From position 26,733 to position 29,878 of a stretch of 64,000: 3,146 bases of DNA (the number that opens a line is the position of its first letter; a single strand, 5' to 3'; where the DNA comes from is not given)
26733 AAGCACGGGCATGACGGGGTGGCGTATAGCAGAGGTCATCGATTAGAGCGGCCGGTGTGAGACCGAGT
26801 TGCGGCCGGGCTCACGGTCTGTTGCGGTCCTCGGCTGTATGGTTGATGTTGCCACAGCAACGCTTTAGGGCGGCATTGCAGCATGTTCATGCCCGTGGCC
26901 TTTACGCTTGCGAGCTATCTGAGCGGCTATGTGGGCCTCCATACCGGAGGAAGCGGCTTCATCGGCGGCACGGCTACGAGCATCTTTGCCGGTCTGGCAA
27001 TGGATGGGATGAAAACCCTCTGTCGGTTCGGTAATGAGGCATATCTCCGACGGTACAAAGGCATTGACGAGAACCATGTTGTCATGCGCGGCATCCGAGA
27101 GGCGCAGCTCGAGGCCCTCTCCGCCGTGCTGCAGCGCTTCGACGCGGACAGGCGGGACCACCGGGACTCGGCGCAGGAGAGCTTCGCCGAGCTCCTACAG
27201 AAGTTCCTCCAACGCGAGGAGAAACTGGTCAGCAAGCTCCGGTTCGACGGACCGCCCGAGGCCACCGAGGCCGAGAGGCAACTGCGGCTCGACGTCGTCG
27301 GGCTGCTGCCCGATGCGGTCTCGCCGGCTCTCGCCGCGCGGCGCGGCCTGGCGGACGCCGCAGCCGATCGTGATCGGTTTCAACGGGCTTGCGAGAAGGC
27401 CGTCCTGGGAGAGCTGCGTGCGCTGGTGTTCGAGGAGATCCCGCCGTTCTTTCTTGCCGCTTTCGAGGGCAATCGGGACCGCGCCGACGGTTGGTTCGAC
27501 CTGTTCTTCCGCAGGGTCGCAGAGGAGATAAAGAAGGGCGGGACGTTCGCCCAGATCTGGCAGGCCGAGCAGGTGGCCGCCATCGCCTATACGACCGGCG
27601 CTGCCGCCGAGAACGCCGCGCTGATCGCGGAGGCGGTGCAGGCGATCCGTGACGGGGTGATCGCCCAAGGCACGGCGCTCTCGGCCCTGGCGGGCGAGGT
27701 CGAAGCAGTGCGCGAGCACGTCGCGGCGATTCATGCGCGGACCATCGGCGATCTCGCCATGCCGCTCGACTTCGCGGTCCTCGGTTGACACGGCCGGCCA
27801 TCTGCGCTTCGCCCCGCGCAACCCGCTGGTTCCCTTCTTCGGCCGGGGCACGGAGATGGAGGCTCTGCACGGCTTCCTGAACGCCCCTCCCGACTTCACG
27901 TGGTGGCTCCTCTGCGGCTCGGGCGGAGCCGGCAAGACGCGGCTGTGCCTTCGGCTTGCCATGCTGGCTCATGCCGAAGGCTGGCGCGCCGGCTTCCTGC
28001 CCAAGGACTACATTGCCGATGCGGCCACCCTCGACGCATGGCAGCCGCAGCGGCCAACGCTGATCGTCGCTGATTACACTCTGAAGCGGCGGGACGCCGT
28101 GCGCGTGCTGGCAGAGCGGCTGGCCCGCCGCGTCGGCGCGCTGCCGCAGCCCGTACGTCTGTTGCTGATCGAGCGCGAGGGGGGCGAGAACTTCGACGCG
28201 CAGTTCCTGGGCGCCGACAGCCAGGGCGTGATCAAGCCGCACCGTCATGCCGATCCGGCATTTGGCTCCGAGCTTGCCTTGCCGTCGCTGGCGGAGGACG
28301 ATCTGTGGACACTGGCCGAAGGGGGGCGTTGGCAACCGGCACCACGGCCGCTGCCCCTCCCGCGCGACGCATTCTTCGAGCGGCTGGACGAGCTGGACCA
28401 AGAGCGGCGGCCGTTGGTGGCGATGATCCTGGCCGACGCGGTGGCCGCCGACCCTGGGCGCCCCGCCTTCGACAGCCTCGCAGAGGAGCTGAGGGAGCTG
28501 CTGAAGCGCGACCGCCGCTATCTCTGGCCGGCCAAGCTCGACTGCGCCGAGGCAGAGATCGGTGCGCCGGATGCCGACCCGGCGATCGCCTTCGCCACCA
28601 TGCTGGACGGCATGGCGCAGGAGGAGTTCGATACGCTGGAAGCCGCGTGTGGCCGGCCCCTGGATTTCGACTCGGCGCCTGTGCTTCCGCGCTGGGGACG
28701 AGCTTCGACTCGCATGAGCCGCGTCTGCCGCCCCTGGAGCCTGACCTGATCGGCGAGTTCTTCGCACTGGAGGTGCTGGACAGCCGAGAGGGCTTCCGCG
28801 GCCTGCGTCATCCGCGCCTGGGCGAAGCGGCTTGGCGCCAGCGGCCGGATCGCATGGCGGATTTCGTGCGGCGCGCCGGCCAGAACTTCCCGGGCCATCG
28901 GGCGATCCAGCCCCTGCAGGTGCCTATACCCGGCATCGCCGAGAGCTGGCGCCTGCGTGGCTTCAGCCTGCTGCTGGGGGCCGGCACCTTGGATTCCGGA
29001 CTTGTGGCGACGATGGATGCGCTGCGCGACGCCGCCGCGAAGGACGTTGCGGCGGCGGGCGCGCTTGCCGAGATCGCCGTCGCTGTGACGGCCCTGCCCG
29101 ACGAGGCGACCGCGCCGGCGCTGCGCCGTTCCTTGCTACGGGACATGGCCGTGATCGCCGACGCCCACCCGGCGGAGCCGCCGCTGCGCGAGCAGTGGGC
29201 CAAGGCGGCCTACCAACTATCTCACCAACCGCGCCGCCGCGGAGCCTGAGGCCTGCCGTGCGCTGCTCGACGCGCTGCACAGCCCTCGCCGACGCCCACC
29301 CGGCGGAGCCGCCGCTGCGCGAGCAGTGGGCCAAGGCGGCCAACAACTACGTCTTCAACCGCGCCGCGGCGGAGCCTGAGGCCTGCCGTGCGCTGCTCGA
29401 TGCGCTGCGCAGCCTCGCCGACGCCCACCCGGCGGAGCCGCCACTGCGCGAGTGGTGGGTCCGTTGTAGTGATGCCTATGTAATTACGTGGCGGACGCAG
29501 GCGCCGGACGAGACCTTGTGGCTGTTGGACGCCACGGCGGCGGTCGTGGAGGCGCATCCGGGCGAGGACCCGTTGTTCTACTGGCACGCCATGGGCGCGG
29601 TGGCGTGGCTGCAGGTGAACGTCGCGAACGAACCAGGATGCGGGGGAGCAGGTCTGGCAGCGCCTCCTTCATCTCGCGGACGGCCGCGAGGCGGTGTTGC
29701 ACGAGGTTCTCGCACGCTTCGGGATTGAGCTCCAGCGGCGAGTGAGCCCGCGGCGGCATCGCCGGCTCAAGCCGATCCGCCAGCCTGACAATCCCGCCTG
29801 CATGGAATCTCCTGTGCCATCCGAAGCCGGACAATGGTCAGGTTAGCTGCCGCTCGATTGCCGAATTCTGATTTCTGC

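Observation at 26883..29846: NLR-like STAND NTPase locus with a glycine-rich membrane N-terminal module and helical repeat sensor-like C-terminus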

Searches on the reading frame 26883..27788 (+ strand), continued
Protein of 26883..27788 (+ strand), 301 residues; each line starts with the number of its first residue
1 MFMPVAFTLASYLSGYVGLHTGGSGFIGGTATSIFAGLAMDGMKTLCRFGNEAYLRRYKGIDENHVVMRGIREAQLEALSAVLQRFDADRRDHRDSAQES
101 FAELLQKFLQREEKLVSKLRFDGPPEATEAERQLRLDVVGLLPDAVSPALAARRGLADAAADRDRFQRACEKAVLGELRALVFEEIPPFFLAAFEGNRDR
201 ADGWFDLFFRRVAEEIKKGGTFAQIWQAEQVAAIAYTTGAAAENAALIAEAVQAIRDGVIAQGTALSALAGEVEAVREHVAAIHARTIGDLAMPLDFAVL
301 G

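Call 91: fold_search(model_id=the predicted structure, library=viral)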
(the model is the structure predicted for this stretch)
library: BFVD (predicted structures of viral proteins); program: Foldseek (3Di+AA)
matches with E <= 10: 188; with E <= 0.001: 0
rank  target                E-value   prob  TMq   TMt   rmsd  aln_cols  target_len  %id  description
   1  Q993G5                4.6e-01  0.25  0.19  0.07  21.8       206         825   14  C3 [callitrichine gammaherpesvirus 3]
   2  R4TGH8                4.6e-01  0.15  0.19  0.07  25.2       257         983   16  Tape measure [Halogranum tailed virus 1]
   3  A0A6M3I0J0            8.0e-01  0.16  0.23  0.25  15.4       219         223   12  (no name in the UniProt tables at hand)
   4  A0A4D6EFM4            1.1e+00  0.09  0.17  0.12  23.0       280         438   15  DUF5848 domain-containing protein [Pandoravirus celtis]
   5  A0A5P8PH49            1.2e+00  0.08  0.13  0.13  31.9       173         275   13  Putative anti-sigma cofactor [Serratia phage Muldoon]
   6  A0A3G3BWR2            1.2e+00  0.16  0.23  0.07  23.1       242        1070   14  (no name in the UniProt tables at hand)
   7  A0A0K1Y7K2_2          1.3e+00  0.20  0.20  0.08  12.2       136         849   16  (no name in the UniProt tables at hand)
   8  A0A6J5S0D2            1.3e+00  0.12  0.17  0.22  39.5       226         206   12  Uncharacterized protein [uncultured Caudovirales phage]
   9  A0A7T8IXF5            1.6e+00  0.20  0.21  0.25  14.7       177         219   15  (no name in the UniProt tables at hand)
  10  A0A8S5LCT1            1.6e+00  0.14  0.21  0.30  14.7       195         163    8  Uncharacterized protein [Siphoviridae sp. ctMS01]
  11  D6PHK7                1.6e+00  0.06  0.13  0.11  40.5       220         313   16  (no name in the UniProt tables at hand)
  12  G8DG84                1.8e+00  0.09  0.15  0.18  18.8       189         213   13  (no name in the UniProt tables at hand)
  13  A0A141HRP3            1.9e+00  0.21  0.19  0.21  11.5       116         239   10  (no name in the UniProt tables at hand)
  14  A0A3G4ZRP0            1.9e+00  0.11  0.15  0.21  16.9       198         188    9  Uncharacterized protein [Terrestrivirus sp.]
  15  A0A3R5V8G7            1.9e+00  0.06  0.14  0.17  30.7       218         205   12  (no name in the UniProt tables at hand)
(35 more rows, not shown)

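Call 103: search_solved_structures(query=A3, max_evalue=1)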
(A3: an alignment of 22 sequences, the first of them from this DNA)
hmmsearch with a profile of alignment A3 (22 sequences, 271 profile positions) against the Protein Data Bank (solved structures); distinct sequences matched with E-value up to 1: 6.
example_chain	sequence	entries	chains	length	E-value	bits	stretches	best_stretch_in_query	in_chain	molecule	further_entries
6wel_A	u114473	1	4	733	0.43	13.2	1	122-196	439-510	Cyclic nucleotide-gated cation channel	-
8xyc_A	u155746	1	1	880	0.51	13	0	82-203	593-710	dVemCas12e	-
6wej_A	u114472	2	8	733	0.59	12.8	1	123-196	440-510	Cyclic nucleotide-gated cation channel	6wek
5h3o_A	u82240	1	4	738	0.59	12.8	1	123-196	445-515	Cyclic nucleotide-gated cation channel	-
1s12_A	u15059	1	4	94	0.69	12.6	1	89-157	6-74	hypothetical protein TM1457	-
7n15_A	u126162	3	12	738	0.77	12.4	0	127-196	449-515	Cyclic nucleotide-gated cation channel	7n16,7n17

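Call 104: search_protein_families(library=padloc, proteins=[P0020, P0021, P0031, P0024, P0033, P0039, P0032], max_evalue=0.01)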
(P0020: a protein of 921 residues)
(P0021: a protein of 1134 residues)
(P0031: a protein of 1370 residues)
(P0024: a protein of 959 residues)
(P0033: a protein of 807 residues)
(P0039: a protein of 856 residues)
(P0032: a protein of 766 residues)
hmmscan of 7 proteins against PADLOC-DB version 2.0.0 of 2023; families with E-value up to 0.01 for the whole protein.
P0020 (921 aa): 1 family
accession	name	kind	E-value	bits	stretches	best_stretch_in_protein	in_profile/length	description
PDLC04140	mad8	-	0.0081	13.7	0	367-495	36-130/314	mads_8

P0021 (1134 aa): 0 families

P0031 (1370 aa): 0 families

P0024 (959 aa): 0 families

P0033 (807 aa): 0 families

P0039 (856 aa): 0 families

P0032 (766 aa): 1 family
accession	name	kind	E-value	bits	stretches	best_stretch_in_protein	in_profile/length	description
PDLC00271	PtuA1|PtuA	-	0.00029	18.5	0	550-696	85-226/421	AAA ATPase domain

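Call 113: find_encoding_contigs(protein=P0016, flank=2000, max_places=3)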
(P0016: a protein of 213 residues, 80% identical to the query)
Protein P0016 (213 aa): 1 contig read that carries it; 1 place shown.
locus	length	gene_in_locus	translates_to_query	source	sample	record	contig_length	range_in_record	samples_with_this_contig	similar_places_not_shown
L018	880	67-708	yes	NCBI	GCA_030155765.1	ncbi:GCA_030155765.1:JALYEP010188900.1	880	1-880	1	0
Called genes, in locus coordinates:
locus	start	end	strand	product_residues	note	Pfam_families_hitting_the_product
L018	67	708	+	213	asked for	-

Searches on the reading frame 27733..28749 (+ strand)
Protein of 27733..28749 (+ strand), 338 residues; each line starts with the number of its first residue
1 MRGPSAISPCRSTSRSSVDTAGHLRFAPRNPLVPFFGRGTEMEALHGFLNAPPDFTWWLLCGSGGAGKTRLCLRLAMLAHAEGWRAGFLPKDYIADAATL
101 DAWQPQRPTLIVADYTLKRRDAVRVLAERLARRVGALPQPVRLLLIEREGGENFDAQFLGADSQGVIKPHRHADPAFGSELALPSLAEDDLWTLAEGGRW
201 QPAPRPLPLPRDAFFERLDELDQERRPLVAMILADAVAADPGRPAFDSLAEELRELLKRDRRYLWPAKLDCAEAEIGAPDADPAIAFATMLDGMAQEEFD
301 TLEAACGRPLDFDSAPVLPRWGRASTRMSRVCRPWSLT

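Call 4: search_protein_families(library=pfam, proteins=[window:27733-28749:+], max_evalue=1)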
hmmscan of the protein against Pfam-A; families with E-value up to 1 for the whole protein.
window:27733-28749:+ (338 aa): 8 families
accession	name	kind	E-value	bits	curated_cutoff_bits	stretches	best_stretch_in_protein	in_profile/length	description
PF25199.1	nSTAND_NTPase5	-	3.2e-05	24.2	34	1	55-148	41-133/145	Novel STAND NTPase 5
PF13191.12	AAA_16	-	4.6e-05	24.4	32.6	1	34-139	1-96/167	AAA ATPase domain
PF13401.12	AAA_22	-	0.015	16.1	27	1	59-135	9-59/130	AAA domain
PF05400.18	FliT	-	0.044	15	29.5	1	215-262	10-56/85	Flagellar protein FliT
PF00448.28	SRP54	-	0.15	12.1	22.7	1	58-98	4-44/196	SRP54-type protein, GTPase domain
PF13481.12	AAA_25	-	0.16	12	27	1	59-77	37-55/195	AAA domain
PF02606.20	LpxK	-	0.29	10.6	27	1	64-99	46-81/328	Tetraacyldisaccharide-1-P 4'-kinase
PF20720.3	nSTAND3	-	0.32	11.1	27.2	1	59-113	21-71/155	Novel STAND NTPase 3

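Call 6: find_homologous_proteins(query=window:27733-28749:+)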
Query window:27733-28749:+ (338 aa): 14 proteins with E <= 0.001 among 8000 candidates.
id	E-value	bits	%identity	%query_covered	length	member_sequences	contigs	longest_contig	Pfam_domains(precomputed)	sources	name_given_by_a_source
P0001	4.6e-196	669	100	88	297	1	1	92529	-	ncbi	-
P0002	7.8e-81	290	50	91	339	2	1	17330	PF25199.2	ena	-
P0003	1.4e-77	279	48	87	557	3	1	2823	PF25199.2,PF13191.13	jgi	jgi:hypothetical protein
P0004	3.0e-74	268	50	86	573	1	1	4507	PF25199.2,PF13191.13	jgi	jgi:hypothetical protein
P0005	3.9e-71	258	51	80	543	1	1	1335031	PF13365.13,PF25199.2,PF13191.13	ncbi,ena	-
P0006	1.3e-68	250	52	75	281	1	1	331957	PF25199.2,PF13191.13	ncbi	-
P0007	2.3e-47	180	58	46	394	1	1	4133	PF25199.2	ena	-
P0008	1.4e-46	177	42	75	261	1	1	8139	PF25199.2,PF13191.13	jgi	jgi:hypothetical protein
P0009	1.4e-43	167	53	46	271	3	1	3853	PF25199.2,PF13191.13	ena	-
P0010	1.2e-42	164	47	57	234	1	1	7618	-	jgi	-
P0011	2.5e-42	163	54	52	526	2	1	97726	PF25199.2,PF13191.13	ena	-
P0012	7.5e-8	50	38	35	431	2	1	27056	-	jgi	jgi:hypothetical protein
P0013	3.8e-7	48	35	38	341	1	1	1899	PF08357.17,PF13676.12,PF25199.2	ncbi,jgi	jgi:hypothetical protein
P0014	5.2e-6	44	40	25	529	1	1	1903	PF25199.2,PF13191.13,PF13374.13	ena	-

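Call 9: find_encoding_contigs(protein=P0001, flank=6000, max_places=3)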
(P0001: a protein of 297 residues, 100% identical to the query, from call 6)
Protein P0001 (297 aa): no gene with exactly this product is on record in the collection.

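Call 11: find_encoding_contigs(protein=P0011, flank=8000, max_places=3)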
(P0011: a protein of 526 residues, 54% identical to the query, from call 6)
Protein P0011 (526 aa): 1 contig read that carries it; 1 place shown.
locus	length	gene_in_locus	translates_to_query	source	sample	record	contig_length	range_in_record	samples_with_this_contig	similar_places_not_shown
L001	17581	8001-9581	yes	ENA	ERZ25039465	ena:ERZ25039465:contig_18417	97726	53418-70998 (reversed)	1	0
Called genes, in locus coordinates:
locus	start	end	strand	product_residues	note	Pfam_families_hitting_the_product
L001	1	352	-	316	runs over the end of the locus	PF00589:Phage_integrase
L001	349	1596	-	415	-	PF02899:Phage_int_SAM_1 (weak), PF00589:Phage_integrase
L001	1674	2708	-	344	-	PF23639:DUF7146, PF13362:Toprim_3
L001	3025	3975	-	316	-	-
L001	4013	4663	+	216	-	-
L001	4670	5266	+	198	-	-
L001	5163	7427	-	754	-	PF13872:AAA_34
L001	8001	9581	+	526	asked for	PF13191:AAA_16 (faint), PF25199:nSTAND_NTPase5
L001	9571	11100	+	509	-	-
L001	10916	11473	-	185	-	-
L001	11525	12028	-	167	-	-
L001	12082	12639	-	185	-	-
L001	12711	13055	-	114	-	PF12957:DUF3846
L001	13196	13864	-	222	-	PF21866:DUF6915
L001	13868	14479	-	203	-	PF21992:DUF6927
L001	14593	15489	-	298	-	PF14284:PcfJ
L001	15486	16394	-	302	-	-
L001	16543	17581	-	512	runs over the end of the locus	PF13701:DDE_Tnp_1_4, PF01609:DDE_Tnp_1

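Call 12: find_encoding_contigs(protein=P0005, flank=8000, max_places=3)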
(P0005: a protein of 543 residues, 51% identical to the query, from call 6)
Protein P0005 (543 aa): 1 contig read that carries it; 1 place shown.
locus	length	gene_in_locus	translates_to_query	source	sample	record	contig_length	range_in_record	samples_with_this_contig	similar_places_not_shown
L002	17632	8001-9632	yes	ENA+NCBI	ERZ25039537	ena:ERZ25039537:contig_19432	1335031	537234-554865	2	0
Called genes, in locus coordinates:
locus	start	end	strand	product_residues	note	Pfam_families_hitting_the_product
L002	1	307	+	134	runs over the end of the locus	-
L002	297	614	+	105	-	-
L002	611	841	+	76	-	-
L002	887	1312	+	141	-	-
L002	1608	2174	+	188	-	PF00589:Phage_integrase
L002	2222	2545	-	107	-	PF01654:Cyt_bd_oxida_I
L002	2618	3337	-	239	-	-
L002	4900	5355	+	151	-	PF08734:GYD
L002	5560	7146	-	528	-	-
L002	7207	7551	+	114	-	-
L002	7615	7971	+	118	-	PF19631:Trypco2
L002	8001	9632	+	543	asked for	PF13365:Trypsin_2 (weak), PF13191:AAA_16 (weak), PF25199:nSTAND_NTPase5 (faint)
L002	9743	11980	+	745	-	-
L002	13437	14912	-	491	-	PF00128:Alpha-amylase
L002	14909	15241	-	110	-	-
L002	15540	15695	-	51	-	-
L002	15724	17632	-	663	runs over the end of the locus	-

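Call 114: find_encoding_contigs(protein=P0006, flank=8000, max_places=3)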
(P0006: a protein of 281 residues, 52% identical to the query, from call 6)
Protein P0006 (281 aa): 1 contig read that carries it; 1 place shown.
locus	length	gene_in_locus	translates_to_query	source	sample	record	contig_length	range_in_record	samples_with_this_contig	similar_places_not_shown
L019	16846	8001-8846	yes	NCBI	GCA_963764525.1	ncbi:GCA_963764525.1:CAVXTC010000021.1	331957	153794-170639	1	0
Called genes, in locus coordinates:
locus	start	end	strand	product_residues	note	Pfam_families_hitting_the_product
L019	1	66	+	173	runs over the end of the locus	PF00455:DeoRC (faint), PF06026:Rib_5-P_isom_A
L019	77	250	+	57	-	PF06026:Rib_5-P_isom_A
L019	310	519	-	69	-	PF07589:PEP_exosort_dom (weak)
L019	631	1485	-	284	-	PF00768:Peptidase_S11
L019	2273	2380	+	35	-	-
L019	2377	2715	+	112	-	PF09361:Phasin_2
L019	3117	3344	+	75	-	PF02617:ClpS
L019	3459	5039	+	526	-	PF02861:Clp_N, PF00004:AAA, PF17871:AAA_lid_9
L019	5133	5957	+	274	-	PF07724:AAA_2, PF07728:AAA_5 (weak), PF10431:ClpB_D2-small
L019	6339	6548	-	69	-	-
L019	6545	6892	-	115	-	PF21983:NikA-like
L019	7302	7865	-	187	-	-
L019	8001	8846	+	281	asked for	PF13191:AAA_16 (weak), PF25199:nSTAND_NTPase5 (weak)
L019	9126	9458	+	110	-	-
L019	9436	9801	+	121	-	-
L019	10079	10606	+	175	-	-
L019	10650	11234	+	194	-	-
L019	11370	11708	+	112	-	PF04365:BrnT_toxin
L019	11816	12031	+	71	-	PF13560:HTH_31, PF01381:HTH_3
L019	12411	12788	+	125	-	PF01408:GFO_IDH_MocA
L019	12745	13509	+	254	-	PF02894:GFO_IDH_MocA_C, PF22725:GFO_IDH_MocA_C3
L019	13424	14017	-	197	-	-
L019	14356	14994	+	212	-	-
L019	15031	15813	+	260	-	PF00027:cNMP_binding, PF13545:HTH_Crp_2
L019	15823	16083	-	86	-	-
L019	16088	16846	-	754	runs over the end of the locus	PF01315:Ald_Xan_dh_C, PF02738:MoCoBD_1, PF20256:MoCoBD_2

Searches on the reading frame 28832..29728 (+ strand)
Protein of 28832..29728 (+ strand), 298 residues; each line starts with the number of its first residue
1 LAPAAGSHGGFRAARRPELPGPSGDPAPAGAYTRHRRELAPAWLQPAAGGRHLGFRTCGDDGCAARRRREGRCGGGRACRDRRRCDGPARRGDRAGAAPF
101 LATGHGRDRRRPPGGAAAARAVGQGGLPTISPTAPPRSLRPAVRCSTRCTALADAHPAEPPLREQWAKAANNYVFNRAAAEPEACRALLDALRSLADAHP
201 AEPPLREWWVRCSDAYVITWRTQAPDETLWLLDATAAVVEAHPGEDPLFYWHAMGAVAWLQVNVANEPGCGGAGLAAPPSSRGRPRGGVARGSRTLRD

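Call 4: search_protein_families(library=pfam, proteins=[window:28832-29728:+], max_evalue=1)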
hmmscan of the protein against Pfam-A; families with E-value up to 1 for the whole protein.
window:28832-29728:+ (298 aa): 1 family
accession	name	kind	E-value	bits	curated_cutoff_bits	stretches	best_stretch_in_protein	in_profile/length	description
PF11796.13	DUF3323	-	0.013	15.8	26.6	1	155-244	46-136/209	Protein of unknown function N-terminus (DUF3323)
